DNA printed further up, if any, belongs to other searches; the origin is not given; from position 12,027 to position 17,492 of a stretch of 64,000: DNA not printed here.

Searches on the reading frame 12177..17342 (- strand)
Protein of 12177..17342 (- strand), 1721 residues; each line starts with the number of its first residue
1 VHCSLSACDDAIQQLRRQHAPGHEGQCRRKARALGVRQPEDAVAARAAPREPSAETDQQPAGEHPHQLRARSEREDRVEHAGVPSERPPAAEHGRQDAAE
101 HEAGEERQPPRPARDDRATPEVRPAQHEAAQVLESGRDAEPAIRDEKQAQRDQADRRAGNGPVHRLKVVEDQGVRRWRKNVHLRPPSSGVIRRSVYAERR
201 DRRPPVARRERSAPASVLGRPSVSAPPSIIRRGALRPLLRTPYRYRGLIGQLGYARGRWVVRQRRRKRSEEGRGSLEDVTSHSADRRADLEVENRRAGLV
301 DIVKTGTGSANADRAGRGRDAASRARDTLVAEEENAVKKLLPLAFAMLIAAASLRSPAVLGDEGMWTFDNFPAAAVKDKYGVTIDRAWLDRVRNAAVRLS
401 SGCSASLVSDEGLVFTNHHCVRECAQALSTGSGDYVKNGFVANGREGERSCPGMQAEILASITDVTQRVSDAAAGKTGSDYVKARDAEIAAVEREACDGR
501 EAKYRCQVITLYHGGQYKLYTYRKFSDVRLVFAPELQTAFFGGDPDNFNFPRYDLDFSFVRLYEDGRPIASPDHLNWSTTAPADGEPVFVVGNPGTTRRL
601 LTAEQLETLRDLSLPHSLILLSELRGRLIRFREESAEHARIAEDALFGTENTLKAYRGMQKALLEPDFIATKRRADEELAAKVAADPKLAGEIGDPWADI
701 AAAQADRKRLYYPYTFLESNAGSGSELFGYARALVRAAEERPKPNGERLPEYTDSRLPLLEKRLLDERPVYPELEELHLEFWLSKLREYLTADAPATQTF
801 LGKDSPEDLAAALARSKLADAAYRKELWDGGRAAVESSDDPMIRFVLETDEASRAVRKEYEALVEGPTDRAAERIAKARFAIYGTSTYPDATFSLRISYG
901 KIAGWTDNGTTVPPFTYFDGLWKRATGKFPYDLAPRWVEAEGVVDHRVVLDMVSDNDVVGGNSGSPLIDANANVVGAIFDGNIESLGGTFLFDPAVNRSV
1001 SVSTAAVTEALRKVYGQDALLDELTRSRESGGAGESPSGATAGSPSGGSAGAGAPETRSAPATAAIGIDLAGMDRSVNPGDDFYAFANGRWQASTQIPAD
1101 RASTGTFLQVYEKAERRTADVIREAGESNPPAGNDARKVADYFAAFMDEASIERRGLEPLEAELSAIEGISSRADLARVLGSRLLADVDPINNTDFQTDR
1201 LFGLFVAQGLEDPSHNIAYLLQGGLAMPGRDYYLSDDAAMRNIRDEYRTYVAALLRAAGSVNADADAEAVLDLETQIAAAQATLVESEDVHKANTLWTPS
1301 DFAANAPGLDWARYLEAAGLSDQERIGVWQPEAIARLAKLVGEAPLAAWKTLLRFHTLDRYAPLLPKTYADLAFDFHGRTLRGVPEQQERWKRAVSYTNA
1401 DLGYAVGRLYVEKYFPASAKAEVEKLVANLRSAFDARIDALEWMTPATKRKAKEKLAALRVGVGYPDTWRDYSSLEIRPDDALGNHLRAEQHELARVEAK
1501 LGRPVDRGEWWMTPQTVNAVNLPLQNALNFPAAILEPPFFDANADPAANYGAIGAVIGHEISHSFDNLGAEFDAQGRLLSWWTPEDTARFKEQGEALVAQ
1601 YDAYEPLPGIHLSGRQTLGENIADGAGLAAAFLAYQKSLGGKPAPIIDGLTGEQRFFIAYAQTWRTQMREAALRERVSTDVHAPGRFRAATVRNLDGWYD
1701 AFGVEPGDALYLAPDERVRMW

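Call 9: search_protein_families(library=pfam, max_evalue=0.001, proteins=[window:12177-17342:-])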
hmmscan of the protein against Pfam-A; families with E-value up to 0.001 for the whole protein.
window:12177-17342:- (1721 aa): 5 families
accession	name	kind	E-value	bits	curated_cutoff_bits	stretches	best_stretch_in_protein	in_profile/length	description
PF10459.15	Peptidase_S46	-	2.1e-207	691.5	22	1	362-1025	2-697/698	Peptidase S46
PF05649.18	Peptidase_M13_N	-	7.7e-110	368.3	32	1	1079-1466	1-381/381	Peptidase family M13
PF01431.27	Peptidase_M13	-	5e-59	199.8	24.5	1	1518-1718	1-205/205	Peptidase family M13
PF13365.12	Trypsin_2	-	5.6e-10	40.6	27.6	0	403-437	1-28/144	Trypsin-like peptidase domain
PF00089.32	Trypsin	-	0.0001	22.6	20.6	0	395-434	16-56/220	Trypsin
